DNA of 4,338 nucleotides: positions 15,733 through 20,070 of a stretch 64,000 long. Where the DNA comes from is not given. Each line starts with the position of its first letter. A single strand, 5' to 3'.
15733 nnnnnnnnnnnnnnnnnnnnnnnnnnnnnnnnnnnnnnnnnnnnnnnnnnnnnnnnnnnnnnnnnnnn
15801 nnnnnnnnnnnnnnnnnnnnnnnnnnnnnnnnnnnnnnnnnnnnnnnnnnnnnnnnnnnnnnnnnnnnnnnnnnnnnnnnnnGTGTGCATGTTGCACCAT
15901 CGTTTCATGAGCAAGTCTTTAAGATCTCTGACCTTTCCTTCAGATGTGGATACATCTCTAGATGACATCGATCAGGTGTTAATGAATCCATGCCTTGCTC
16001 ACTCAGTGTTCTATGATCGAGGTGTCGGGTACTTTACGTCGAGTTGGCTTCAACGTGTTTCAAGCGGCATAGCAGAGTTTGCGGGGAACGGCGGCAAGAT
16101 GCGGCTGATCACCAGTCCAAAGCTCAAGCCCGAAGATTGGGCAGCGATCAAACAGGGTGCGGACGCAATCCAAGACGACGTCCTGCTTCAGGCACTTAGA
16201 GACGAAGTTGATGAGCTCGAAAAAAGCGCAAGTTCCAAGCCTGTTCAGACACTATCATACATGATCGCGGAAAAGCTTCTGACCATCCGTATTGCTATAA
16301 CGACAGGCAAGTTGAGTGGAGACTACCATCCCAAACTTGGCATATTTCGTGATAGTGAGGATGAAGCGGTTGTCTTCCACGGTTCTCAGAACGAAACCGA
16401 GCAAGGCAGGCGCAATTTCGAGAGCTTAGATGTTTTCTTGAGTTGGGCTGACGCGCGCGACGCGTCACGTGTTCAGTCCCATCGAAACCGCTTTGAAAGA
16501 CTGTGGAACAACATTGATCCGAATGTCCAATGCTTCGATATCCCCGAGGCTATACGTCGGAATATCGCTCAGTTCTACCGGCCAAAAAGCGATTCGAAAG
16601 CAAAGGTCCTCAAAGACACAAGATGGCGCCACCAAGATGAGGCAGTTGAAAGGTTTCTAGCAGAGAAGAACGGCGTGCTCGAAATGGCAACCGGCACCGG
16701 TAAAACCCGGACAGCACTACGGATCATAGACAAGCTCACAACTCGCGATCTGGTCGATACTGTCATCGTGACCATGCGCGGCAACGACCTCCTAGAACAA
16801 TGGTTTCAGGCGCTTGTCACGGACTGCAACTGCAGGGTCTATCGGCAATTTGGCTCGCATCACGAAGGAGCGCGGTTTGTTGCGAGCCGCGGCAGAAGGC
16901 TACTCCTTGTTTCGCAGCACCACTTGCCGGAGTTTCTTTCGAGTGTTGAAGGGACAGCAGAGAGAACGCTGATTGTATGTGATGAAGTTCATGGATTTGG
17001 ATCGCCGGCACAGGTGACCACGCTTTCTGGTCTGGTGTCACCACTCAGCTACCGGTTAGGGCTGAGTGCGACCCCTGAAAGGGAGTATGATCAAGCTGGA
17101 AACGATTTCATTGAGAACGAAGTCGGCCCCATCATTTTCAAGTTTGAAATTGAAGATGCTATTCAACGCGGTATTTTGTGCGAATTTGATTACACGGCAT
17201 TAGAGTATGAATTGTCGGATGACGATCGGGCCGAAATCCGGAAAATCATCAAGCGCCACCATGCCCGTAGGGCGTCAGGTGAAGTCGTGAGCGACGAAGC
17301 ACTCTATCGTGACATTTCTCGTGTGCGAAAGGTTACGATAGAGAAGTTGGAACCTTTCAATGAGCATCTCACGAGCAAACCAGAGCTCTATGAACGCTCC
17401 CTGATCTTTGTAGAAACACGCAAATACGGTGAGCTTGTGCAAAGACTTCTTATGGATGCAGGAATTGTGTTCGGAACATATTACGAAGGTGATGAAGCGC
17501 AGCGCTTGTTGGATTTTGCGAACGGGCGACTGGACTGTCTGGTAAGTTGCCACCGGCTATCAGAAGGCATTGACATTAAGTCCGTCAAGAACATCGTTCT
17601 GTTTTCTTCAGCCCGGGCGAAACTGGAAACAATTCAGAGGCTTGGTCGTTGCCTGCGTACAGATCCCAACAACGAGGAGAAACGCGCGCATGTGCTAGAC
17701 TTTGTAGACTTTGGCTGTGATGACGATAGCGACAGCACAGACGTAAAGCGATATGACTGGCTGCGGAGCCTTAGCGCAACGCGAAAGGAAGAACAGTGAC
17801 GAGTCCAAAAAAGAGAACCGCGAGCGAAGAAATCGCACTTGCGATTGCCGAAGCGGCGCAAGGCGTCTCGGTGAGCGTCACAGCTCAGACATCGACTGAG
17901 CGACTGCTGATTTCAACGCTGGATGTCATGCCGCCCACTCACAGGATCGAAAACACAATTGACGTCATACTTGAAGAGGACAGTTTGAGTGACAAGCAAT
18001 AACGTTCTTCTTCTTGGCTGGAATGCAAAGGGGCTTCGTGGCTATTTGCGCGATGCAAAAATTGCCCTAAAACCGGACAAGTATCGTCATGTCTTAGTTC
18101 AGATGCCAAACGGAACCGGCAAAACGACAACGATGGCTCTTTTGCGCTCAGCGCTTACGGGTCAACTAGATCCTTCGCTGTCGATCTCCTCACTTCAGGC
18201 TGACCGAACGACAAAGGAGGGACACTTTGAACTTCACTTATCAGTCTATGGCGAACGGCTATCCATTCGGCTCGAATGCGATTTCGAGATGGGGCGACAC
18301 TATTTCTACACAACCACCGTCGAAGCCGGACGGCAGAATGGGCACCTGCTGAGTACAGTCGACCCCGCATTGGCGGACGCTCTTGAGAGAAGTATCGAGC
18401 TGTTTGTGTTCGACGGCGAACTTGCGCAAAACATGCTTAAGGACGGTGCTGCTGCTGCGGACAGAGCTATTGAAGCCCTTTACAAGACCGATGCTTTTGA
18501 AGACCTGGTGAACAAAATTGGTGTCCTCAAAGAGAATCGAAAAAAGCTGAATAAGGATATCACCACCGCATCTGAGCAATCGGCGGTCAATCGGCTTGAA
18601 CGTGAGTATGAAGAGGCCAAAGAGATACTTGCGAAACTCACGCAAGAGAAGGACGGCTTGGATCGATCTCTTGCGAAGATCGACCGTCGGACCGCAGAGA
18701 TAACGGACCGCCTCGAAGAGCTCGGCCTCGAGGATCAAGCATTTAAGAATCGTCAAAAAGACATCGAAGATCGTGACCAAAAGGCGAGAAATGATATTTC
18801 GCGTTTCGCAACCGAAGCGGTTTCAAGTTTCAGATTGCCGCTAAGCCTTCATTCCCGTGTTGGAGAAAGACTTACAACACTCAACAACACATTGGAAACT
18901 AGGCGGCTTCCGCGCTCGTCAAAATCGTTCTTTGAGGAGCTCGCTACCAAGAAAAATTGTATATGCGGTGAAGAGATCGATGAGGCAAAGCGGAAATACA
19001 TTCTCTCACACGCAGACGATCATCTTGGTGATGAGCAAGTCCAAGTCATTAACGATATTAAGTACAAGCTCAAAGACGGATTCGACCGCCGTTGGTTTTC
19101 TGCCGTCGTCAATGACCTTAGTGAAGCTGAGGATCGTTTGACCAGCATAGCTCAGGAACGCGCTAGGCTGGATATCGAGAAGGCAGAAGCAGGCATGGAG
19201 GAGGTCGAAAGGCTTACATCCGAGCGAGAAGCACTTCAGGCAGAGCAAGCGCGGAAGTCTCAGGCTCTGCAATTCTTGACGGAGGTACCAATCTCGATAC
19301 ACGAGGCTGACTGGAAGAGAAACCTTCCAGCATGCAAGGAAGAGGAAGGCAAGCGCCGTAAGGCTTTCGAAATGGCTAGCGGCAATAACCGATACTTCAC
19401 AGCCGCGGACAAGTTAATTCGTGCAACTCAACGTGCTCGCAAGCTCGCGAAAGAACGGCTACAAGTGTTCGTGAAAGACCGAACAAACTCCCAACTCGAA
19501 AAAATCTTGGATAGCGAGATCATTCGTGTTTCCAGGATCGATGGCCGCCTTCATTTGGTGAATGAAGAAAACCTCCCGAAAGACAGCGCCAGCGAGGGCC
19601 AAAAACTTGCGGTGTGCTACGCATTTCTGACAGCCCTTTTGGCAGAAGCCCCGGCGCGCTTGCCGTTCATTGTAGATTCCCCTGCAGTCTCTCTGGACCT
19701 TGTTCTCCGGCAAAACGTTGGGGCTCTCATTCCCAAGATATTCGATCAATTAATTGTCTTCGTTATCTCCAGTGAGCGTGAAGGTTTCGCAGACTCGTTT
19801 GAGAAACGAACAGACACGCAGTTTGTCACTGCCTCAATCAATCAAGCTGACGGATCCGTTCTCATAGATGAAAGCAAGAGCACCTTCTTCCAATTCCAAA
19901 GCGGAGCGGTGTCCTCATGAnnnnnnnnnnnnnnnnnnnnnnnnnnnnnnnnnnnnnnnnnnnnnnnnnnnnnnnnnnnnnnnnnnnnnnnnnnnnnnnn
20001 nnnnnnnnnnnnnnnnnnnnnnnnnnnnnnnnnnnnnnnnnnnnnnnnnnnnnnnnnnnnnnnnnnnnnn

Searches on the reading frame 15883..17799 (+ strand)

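Call 5: search_protein_families(library=pfam, proteins=[window:15883-17799:+], max_evalue=0.01)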
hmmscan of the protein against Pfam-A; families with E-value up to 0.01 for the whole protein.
window:15883-17799:+ (638 aa): 6 families
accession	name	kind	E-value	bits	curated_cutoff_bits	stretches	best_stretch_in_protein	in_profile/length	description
PF04851.21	ResIII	-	2.8e-17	63.5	22.5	1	250-400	7-164/164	Type III restriction enzyme, res subunit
PF00270.35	DEAD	-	6.6e-10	39.4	26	1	249-404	2-166/167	DEAD/DEAH box helicase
PF00271.37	Helicase_C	-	6.8e-10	39.6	23.5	1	494-593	8-109/110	Helicase conserved C-terminal domain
PF18766.7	SWI2_SNF2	-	4.8e-05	23.6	26.7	1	254-458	9-210/221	SWI2/SNF2 ATPase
PF13091.12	PLDc_2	-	0.00048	20.4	27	1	61-208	27-132/132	PLD-like domain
PF13401.12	AAA_22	-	0.0033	18.2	27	0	269-385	13-108/130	AAA domain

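Call 6: search_protein_families(library=padloc, proteins=[window:15883-17799:+], max_evalue=0.01)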
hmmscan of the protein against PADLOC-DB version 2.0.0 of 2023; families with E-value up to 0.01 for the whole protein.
window:15883-17799:+ (638 aa): 24 families
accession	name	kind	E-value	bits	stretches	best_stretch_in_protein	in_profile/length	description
PDLC02703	PbeA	-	3.5e-199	661.5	1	15-616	3-622/626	PbeA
PDLC02707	PbeA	-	3.7e-132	440.2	1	12-617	1-639/672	PbeA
PDLC02704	PbeA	-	6.7e-114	379.8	1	13-612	1-648/682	PbeA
PDLC02706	PbeA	-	6.8e-60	201.4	3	36-235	17-215/722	PbeA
PDLC02705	PbeA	-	6.8e-56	187.8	1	22-610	11-635/691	PbeA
PDLC03597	REase_MTase_IIG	-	8.4e-08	28.2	1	238-304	163-230/1646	Type IIG restriction enzyme-methyltransferase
PDLC03658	mREase_IV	-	3.6e-07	26.3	1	389-608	362-558/953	Type IV methyl-directed restriction enzyme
PDLC03042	REase_I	-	6.4e-06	21.8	1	545-612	781-849/1170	Type I restriction enzyme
PDLC01763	Cas3b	-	9.1e-06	22.7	1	224-295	226-297/762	-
PDLC03051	REase_MTase_I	-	3.9e-05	18.9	1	238-286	173-221/1591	Type I restriction enzyme-methyltransferase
PDLC03659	mREase_IV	-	5.5e-05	19.2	1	538-608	498-566/945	Type IV methyl-directed restriction enzyme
PDLC01439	typeIV_DinG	-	0.00013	18.8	0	253-310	25-78/575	CAS-IV-A; associated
PDLC03049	REase_I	-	0.00026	17.1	1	254-306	179-232/807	Type I restriction enzyme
PDLC02503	BrxHI|BrxHII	-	0.0004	16.8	0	504-593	249-342/698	BrxHI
PDLC00184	HamB1|HamB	-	0.0033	13.6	0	545-586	406-446/738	DEAD-box helicase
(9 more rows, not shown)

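Call 7: search_protein_families(library=ncbifam, proteins=[window:15883-17799:+], max_evalue=0.001)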
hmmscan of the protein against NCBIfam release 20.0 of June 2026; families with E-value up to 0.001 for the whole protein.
window:15883-17799:+ (638 aa): 12 families
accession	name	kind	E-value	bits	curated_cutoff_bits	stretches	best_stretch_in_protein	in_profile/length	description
TIGR04095.1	dnd_restrict_1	equivalog_domain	1e-45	156.6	600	1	249-629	11-416/451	DNA phosphorothioation system restriction enzyme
NF042964.1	phospholipD_antiphage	equivalog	6.5e-15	54.5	1100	1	27-237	11-201/895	phospholipase D-like domain-containing anti-phage protein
NF046051.1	restrict_EcoAI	equivalog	8e-11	41.1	550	1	389-609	304-530/768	EcoAI/FtnUII family type I restriction enzme subunit R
NF045503.1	repair_heli_XPB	equivalog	2.4e-09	36.3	610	1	250-605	187-518/548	DNA repair helicase XPB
TIGR00348.1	hsdR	subfamily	1.5e-06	27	284.55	1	257-464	257-473/674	HsdR family type I site-specific deoxyribonuclease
TIGR04121.1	DEXH_lig_assoc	equivalog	4.7e-06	24.6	850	0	505-590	250-343/804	ligase-associated DNA damage response DEXH box helicase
NF010337.0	PRK13766.1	equivalog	1.6e-05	23.2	610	1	463-594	322-469/781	Hef nuclease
NF008394.0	PRK11192.1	equivalog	5.3e-05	22.2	507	1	502-593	246-341/441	ATP-dependent RNA helicase SrmB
NF008521.0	PRK11448.1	equivalog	6e-05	21.2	729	0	253-287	423-459/1123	type I restriction-modification system endonuclease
NF053636.1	DDHlcsCsdAPsy1082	equivalog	0.00036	19.2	890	0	504-593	244-337/512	DEAD/DEAH box helicase CsdA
NF008744.0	PRK11776.1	equivalog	0.00048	18.8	524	0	505-594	244-337/460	ATP-dependent RNA helicase DbpA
NF010338.0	PRK13767.1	equivalog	0.00065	18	849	0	547-590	339-382/877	ATP-dependent helicase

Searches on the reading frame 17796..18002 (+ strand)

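Call 13: search_protein_families(library=pfam, proteins=[window:17796-18002:+], max_evalue=10)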
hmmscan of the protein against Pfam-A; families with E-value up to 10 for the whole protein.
window:17796-18002:+ (68 aa): 1 family
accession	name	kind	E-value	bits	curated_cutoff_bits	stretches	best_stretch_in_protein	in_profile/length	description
PF07042.17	TrfA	-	0.21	11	22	1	5-49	1-44/282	TrfA protein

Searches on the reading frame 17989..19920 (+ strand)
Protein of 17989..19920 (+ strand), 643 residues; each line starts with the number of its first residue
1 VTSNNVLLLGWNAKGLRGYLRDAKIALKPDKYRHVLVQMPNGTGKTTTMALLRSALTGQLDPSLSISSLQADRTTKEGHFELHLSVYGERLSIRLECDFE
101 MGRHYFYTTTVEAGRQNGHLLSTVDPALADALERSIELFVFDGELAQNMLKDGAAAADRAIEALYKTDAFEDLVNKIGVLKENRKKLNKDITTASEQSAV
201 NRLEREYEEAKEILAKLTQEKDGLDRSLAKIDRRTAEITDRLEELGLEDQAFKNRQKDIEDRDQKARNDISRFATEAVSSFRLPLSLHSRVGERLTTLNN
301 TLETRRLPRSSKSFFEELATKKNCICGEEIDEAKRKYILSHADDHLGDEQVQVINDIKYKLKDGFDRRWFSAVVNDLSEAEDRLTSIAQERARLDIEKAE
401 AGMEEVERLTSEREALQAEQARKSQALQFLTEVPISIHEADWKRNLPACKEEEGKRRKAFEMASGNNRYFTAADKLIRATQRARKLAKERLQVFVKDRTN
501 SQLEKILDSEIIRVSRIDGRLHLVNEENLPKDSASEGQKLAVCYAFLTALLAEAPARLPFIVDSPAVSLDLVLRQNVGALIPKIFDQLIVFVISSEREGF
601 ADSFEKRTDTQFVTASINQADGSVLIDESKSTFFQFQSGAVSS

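Call 5: search_protein_families(library=pfam, proteins=[window:17989-19920:+], max_evalue=0.01)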
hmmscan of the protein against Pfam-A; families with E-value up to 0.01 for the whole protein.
window:17989-19920:+ (643 aa): 2 families
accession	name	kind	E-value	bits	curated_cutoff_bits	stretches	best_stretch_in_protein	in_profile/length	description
PF04851.21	ResIII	-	0.0033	17.8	22.5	0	30-57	21-48/164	Type III restriction enzyme, res subunit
PF13476.12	AAA_23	-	0.007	17.5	27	1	34-243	21-177/201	AAA domain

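Call 6: search_protein_families(library=padloc, proteins=[window:17989-19920:+], max_evalue=0.01)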
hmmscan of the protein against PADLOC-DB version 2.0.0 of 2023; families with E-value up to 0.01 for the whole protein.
window:17989-19920:+ (643 aa): 24 families
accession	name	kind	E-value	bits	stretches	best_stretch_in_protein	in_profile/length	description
PDLC02741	PbeC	-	3.2e-21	73.5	1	138-599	148-624/644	PbeC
PDLC02722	PbeC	-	1.4e-19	68.2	1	22-599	17-617/643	PbeC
PDLC02756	PbeC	-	2.5e-16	57.8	1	137-593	155-619/643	PbeC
PDLC02714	PbeC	-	1.7e-15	54.9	1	137-612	150-645/651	PbeC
PDLC02668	DndD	-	7.6e-15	52.9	1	137-591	151-618/659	DndD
PDLC02730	PbeC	-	9.9e-15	52.3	1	130-596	149-633/651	PbeC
PDLC02753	PbeC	-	6.4e-14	49.2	2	137-510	151-514/648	PbeC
PDLC02749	PbeC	-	1.9e-13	47.8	2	528-601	546-618/636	PbeC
PDLC02667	DndD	-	9.6e-13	45.7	1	137-591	154-615/657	DndD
PDLC02732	PbeC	-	1.9e-12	44.6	1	136-598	152-622/625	PbeC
PDLC02750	PbeC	-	3.3e-12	43.8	1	24-599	19-615/629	PbeC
PDLC02723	PbeC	-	2.1e-10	37.7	1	137-585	155-610/618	PbeC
PDLC02711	PbeC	-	7.9e-10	35.8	1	528-594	551-618/646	PbeC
PDLC02740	PbeC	-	1e-09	35.8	1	137-577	149-601/648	PbeC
PDLC02726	PbeC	-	2.1e-09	34.4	1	130-592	132-601/637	PbeC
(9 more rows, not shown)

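Call 7: search_protein_families(library=ncbifam, proteins=[window:17989-19920:+], max_evalue=0.001)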
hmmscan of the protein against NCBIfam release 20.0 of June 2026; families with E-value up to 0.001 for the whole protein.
window:17989-19920:+ (643 aa): 2 families
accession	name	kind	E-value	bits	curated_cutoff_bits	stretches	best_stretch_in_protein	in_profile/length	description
TIGR03185.1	DNA_S_dndD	equivalog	1.1e-18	67.1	245.85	1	25-595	20-614/650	DNA sulfur modification protein DndD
NF045487.1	ASRP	equivalog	7.4e-06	24.8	300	1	36-273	18-223/593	archaea-specific SMC-related protein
